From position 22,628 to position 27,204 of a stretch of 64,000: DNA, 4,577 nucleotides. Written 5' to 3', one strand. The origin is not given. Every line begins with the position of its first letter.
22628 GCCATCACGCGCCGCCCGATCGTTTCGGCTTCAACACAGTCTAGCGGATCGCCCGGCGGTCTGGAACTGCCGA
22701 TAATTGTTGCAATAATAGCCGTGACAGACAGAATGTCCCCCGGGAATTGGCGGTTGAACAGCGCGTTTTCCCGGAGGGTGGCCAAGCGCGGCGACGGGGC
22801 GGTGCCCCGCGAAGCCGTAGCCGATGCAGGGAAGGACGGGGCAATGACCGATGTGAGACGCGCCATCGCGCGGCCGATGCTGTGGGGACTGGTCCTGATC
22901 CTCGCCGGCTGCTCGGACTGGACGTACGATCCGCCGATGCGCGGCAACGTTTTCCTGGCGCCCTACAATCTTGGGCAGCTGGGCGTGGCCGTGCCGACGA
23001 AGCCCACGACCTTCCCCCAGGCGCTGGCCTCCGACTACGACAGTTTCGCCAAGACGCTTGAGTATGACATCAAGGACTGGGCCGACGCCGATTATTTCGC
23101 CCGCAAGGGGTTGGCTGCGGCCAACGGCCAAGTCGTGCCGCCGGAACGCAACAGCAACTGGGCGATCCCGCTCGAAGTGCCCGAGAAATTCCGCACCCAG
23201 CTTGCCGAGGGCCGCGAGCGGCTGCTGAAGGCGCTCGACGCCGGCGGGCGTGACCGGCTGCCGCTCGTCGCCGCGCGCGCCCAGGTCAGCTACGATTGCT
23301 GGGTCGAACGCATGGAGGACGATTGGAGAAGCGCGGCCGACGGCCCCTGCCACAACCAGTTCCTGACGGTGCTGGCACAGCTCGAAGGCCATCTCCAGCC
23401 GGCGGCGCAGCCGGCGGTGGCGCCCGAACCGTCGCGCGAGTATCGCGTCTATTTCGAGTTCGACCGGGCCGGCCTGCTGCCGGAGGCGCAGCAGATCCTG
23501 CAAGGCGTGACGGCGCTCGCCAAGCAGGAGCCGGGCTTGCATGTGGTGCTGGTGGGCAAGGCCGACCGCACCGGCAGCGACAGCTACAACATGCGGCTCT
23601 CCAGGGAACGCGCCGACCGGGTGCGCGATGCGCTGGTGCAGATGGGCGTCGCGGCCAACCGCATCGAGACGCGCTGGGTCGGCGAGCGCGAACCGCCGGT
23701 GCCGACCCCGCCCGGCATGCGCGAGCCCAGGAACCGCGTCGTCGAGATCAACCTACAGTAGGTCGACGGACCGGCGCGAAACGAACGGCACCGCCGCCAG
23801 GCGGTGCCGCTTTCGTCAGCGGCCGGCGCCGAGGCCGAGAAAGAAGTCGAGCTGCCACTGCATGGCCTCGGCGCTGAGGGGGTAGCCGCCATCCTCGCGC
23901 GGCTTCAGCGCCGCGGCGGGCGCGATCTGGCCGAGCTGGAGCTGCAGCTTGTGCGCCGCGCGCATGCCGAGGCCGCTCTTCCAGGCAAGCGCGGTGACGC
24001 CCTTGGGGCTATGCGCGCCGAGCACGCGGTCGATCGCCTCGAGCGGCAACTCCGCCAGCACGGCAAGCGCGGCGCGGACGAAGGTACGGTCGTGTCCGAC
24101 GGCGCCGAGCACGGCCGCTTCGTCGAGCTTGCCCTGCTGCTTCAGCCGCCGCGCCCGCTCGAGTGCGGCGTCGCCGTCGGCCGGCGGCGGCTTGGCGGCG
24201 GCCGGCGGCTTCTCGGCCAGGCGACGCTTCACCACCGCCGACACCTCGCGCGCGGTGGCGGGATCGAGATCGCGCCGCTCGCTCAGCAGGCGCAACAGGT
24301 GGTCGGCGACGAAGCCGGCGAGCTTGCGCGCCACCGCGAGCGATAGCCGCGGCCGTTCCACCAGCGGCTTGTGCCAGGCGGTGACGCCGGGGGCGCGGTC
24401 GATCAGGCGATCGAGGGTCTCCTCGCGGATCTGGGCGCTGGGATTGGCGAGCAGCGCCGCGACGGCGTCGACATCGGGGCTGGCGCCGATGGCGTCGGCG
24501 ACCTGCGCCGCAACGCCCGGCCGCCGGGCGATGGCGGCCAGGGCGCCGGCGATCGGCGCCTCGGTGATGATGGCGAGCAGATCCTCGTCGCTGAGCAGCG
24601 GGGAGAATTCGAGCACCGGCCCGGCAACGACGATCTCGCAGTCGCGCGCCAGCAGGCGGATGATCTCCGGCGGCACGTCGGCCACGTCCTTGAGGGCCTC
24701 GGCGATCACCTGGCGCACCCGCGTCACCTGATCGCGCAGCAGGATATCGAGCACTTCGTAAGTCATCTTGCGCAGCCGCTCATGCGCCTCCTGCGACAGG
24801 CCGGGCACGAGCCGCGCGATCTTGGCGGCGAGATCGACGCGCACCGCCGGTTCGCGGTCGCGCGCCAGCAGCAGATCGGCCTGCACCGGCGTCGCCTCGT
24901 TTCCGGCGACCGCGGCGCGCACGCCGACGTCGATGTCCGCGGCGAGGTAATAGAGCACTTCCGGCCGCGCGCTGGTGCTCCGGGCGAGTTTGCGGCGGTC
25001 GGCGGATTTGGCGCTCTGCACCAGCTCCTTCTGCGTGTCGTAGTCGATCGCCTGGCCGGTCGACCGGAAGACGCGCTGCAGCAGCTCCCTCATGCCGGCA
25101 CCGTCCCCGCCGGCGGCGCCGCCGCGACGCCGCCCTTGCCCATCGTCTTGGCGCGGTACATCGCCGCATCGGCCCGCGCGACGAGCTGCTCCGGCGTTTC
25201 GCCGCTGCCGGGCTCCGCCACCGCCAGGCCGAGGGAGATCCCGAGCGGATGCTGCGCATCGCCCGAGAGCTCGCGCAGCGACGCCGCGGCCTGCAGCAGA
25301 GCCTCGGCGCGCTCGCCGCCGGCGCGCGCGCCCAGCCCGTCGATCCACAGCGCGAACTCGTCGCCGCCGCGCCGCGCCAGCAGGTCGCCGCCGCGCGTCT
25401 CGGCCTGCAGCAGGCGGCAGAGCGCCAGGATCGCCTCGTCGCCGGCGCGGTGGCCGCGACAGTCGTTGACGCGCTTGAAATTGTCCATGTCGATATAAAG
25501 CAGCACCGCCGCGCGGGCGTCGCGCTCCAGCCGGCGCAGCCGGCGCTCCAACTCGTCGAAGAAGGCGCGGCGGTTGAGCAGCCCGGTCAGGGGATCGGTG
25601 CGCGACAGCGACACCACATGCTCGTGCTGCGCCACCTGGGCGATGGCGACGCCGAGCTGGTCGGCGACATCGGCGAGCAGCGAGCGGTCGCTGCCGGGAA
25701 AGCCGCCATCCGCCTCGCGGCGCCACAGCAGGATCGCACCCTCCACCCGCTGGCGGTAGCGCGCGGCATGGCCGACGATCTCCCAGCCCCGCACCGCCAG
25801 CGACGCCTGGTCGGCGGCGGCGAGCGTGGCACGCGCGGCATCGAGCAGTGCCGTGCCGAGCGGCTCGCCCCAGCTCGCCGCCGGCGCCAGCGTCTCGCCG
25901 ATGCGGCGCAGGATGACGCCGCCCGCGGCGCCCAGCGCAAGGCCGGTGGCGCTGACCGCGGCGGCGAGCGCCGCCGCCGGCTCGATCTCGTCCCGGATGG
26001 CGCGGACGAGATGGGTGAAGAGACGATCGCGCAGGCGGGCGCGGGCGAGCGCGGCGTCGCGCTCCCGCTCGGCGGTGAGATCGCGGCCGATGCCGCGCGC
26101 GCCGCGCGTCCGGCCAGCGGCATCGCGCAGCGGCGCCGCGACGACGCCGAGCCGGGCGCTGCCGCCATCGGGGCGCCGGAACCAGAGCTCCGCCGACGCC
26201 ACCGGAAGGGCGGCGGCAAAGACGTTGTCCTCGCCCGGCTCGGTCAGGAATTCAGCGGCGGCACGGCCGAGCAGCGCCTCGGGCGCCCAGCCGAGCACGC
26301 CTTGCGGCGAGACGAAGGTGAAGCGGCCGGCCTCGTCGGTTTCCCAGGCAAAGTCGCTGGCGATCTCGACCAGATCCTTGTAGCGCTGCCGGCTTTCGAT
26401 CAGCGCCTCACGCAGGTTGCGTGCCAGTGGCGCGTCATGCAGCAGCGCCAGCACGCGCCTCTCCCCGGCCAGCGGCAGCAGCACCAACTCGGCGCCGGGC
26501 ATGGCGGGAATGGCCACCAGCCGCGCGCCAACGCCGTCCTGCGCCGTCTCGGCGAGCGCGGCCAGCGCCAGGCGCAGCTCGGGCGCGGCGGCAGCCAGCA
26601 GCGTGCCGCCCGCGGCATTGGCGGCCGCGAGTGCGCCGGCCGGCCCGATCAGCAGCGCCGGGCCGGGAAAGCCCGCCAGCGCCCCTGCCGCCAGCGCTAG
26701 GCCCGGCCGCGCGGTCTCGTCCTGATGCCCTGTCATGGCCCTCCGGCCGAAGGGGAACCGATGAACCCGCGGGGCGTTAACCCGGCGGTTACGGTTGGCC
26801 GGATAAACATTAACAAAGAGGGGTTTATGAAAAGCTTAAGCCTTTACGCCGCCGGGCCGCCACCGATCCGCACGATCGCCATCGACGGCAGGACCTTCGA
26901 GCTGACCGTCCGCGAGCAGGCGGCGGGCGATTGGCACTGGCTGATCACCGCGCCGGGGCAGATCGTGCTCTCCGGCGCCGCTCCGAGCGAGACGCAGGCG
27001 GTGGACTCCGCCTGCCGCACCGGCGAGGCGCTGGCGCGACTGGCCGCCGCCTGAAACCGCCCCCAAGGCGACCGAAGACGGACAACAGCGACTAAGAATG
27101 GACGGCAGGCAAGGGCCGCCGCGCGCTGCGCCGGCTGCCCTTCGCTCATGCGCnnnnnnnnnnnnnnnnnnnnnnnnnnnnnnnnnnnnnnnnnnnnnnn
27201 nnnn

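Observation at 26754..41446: Set of EcfG-type general-stress promoters, all intergenic and all aimed at uncharacterised genes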

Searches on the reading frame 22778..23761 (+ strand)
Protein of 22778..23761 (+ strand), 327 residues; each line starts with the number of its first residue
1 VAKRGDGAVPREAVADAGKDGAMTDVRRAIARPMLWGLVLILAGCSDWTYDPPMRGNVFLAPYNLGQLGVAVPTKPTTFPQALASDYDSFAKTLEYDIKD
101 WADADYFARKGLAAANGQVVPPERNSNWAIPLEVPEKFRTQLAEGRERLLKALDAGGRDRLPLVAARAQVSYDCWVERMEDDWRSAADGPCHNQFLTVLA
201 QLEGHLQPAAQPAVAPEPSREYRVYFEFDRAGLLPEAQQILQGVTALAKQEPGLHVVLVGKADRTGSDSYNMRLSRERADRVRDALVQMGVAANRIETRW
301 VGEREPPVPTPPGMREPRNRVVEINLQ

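Call 9: search_protein_families(library=pfam, proteins=[window:22778-23761:+], max_evalue=0.01)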
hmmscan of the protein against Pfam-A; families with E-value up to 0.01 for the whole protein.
window:22778-23761:+ (327 aa): 1 family
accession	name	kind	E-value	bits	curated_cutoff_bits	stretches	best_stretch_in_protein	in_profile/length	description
PF00691.25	OmpA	-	4.2e-18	65.9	27.2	1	225-320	1-98/98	OmpA family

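Call 64: search_protein_families(library=ncbifam, proteins=[window:22844-23761:+], max_evalue=0.01)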
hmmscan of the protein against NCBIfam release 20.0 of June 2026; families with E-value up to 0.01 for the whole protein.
window:22844-23761:+ (305 aa): 24 families
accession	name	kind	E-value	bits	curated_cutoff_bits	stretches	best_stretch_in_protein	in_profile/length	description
NF053611.1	YiaD_Gzip_OmpA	equivalog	1.1e-21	77.5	175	1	201-303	103-205/206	YiaD family glycine zipper/OmpA-like lipoprotein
NF045787.1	OmpABordt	equivalog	5.2e-19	68.7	200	1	144-303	22-188/194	outer membrane protein OmpA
TIGR02802.1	Pal_lipo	equivalog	5.3e-17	61.8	125.35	1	201-302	1-102/104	peptidoglycan-associated lipoprotein Pal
NF053613.1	OMP_toxin_LptF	equivalog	2e-16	60.4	400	1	202-302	143-243/256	lipotoxin F family OmpA-related lipoprotein LptF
NF053612.1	anchor_PA1041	equivalog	1.3e-15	58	250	1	201-304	132-235/236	PA1041 family peptidoglycan-binding anchor lipoprotein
NF008071.1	PRK10808.1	equivalog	5.7e-15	55.5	277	1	187-284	211-317/358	porin OmpA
NF007804.1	PRK10510.1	equivalog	6.1e-15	55.2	307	1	202-304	114-216/219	OmpA family lipoprotein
NF052230.1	T9SS_PorE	exception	7.6e-15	54.2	600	1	202-284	517-599/648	PorE family type IX secretion system protein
NF053585.1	OMP_LP_YfiB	equivalog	2.7e-13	50.1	128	1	201-285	57-141/163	outer membrane lipoprotein YfiB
TIGR03789.1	pdsO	hypoth_equivalog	3.3e-12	46.6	152.2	1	213-284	152-223/243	sortase-associated OmpA-like protein PdsO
NF053607.1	CHU_0125_OmpA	equivalog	5.3e-11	41.7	620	1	202-286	533-617/639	CHU_0125 family OmpA-like outer membrane integrity protein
NF047726.1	AutTranAdhPGAsTpgA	equivalog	1.5e-10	40.8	350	1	193-277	147-234/268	trimeric autotransporter adhesin/peptidogylcan-associated protein TpgA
NF033763.1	exchanger_TraB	exception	1.6e-09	36.3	700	1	202-286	394-479/522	outer membrane exchange protein TraB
NF008067.1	PRK10802.1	equivalog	4.1e-09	36.5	261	1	199-285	66-152/171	peptidoglycan-associated lipoprotein Pal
TIGR03350.1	type_VI_ompA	equivalog_domain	1.1e-07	31.9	139.8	1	204-303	34-136/137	type VI secretion system protein TssL, long form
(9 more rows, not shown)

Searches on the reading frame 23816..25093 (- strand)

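Call 45: search_protein_families(library=pfam, proteins=[window:23816-25093:-], max_evalue=0.001)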
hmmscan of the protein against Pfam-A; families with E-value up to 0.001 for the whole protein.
window:23816-25093:- (425 aa): 1 family
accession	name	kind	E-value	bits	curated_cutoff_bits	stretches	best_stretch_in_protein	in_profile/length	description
PF10098.14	DUF2336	-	1e-47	163.3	34.6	1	156-390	1-229/262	Uncharacterised protein conserved in bacteria (DUF2336)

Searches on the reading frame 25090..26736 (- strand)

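Call 9: search_protein_families(library=pfam, proteins=[window:25090-26736:-], max_evalue=0.01)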
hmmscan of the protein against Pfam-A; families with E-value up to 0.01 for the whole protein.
window:25090-26736:- (548 aa): 5 families
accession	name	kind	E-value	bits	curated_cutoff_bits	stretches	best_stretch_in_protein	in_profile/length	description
PF00990.26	GGDEF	-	5.9e-37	127.4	23.8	1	380-534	3-159/161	Diguanylate cyclase, GGDEF domain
PF08448.16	PAS_4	-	9.7e-07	29.4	23.1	1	132-225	10-110/110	PAS fold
PF00989.32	PAS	-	6.2e-06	26.6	22.6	1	118-219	2-112/113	PAS fold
PF13492.12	GAF_3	-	0.00029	21.7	27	1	255-366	4-128/129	GAF domain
PF13426.13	PAS_9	-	0.00049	20.8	27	1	130-222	4-103/103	PAS domain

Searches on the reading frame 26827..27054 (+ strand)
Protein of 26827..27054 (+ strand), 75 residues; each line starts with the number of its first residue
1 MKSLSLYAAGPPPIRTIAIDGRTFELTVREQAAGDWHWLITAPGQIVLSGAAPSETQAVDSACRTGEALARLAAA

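Call 9: search_protein_families(library=pfam, proteins=[window:26827-27054:+], max_evalue=0.01)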
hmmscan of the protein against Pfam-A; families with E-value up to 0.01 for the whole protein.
window:26827-27054:+ (75 aa): 0 families

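Call 49: search_protein_families(library=pfam, proteins=[window:26827-27054:+], max_evalue=5)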
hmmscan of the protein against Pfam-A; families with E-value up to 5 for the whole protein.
window:26827-27054:+ (75 aa): 0 families

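Call 64: search_protein_families(library=ncbifam, proteins=[window:26827-27054:+], max_evalue=0.01)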
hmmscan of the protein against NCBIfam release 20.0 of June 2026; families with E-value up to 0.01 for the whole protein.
window:26827-27054:+ (75 aa): 0 families

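Call 72: find_homologous_proteins(query=window:26827-27054:+)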
Query window:26827-27054:+ (75 aa): 35 proteins with E <= 0.001 among 37 candidates.
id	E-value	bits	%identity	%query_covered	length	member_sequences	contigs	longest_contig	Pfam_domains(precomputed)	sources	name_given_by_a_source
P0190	1.4e-41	156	100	100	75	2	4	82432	-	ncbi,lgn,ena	-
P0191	8.1e-34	132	85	100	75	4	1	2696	-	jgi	jgi:hypothetical protein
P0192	5.9e-30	120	78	99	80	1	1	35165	-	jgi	jgi:hypothetical protein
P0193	2.3e-29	118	81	100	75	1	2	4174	-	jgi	jgi:hypothetical protein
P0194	2.8e-29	117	79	100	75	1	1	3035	-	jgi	jgi:hypothetical protein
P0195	5.1e-29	117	77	100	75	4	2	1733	-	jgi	jgi:hypothetical protein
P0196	9.3e-29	116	73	100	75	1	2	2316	-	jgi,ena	-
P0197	7.2e-28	113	75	100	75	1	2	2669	-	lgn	-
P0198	1.9e-27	112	77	100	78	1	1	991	-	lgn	-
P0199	3.1e-27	111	72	100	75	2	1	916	-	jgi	jgi:hypothetical protein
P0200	1.2e-26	109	73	100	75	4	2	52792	-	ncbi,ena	-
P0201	2.0e-23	99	66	99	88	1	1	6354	-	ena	-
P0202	6.9e-23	97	78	80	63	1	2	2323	-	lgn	-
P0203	2.4e-22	95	73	69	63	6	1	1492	-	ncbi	-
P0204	3.7e-22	95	76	83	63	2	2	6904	-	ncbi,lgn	-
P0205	5.5e-22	94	64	99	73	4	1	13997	-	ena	-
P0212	1.0e-20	90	61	100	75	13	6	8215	-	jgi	jgi:hypothetical protein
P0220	1.3e-16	77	70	63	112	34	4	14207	-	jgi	jgi:hypothetical protein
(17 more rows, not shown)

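Call 73: find_encoding_contigs(protein=P0190, flank=2000, max_places=4)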
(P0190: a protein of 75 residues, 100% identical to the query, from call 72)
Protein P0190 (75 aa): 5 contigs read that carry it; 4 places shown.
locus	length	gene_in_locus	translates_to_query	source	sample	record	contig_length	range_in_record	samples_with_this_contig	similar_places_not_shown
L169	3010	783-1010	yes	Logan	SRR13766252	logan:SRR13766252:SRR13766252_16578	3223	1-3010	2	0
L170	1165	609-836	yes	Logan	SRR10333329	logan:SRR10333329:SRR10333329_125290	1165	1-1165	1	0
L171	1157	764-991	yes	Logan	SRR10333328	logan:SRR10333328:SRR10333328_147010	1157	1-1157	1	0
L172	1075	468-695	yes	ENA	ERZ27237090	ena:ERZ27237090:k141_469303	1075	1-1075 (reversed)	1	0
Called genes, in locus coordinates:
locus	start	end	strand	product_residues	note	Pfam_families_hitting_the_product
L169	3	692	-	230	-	?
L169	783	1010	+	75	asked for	-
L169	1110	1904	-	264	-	PF12277:DUF3618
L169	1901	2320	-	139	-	-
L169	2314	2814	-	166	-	-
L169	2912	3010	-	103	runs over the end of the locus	?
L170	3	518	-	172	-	?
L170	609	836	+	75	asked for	-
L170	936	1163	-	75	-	?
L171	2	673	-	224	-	?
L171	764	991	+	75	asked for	-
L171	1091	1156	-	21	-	?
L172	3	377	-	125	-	?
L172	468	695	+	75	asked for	-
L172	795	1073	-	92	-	?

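Call 76: find_encoding_contigs(protein=P0205, flank=3000, max_places=2)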
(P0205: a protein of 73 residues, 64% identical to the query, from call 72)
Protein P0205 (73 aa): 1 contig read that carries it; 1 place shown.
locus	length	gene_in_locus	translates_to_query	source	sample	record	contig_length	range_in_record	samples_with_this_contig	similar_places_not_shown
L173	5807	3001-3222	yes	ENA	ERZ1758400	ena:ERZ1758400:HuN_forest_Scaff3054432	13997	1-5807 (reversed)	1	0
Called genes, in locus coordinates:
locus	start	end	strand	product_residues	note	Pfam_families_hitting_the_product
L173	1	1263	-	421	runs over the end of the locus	PF10098:DUF2336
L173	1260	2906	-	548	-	PF00990:GGDEF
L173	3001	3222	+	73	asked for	-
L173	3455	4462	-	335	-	PF12277:DUF3618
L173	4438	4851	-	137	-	-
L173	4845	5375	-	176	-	-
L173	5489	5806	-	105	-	?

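Call 77: find_encoding_contigs(protein=P0212, flank=3000, max_places=3)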
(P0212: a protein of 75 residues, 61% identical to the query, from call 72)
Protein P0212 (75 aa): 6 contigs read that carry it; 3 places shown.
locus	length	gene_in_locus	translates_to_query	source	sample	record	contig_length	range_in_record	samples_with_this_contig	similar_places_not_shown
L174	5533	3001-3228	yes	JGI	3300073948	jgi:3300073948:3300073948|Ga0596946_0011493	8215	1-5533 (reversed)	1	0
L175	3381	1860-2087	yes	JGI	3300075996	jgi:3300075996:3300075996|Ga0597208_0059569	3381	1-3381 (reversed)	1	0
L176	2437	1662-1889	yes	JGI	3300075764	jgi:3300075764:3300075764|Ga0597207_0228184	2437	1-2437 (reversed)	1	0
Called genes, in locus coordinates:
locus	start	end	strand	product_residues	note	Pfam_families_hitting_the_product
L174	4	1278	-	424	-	PF10098:DUF2336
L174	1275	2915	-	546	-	PF08448:PAS_4 (faint), PF00990:GGDEF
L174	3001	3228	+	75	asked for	-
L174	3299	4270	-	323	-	PF12277:DUF3618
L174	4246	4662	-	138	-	PF07332:Phage_holin_3_6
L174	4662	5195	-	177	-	-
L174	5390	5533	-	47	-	?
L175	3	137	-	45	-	?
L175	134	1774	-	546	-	PF08448:PAS_4 (faint), PF00990:GGDEF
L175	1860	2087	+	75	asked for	-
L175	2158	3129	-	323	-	PF12277:DUF3618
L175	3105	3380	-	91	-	?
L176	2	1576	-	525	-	?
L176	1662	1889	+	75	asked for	-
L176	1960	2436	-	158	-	?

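Call 78: find_encoding_contigs(protein=P0220, flank=3000, max_places=3)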
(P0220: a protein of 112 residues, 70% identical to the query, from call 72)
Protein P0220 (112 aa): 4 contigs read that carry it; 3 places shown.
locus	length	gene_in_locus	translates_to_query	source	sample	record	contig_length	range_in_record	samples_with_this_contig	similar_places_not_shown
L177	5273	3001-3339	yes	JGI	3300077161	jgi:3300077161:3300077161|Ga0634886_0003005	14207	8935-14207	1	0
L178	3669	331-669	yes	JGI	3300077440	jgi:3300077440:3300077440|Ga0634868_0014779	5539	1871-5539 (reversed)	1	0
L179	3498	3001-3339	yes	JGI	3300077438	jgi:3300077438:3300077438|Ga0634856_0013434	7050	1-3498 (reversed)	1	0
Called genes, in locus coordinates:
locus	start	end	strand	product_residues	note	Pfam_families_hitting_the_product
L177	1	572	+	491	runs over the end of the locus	PF07364:DUF1485, PF07171:MlrC_C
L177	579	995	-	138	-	PF08570:DUF1761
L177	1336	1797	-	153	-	-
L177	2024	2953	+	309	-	PF00691:OmpA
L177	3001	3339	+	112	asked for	-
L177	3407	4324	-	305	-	PF12277:DUF3618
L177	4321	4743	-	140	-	PF07332:Phage_holin_3_6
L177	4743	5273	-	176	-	?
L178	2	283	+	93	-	?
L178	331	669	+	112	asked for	-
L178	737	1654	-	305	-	PF12277:DUF3618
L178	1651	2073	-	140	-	PF07332:Phage_holin_3_6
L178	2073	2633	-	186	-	-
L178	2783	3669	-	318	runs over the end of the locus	PF03279:Lip_A_acyltrans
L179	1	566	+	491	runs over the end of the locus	PF07364:DUF1485, PF07171:MlrC_C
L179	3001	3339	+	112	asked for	-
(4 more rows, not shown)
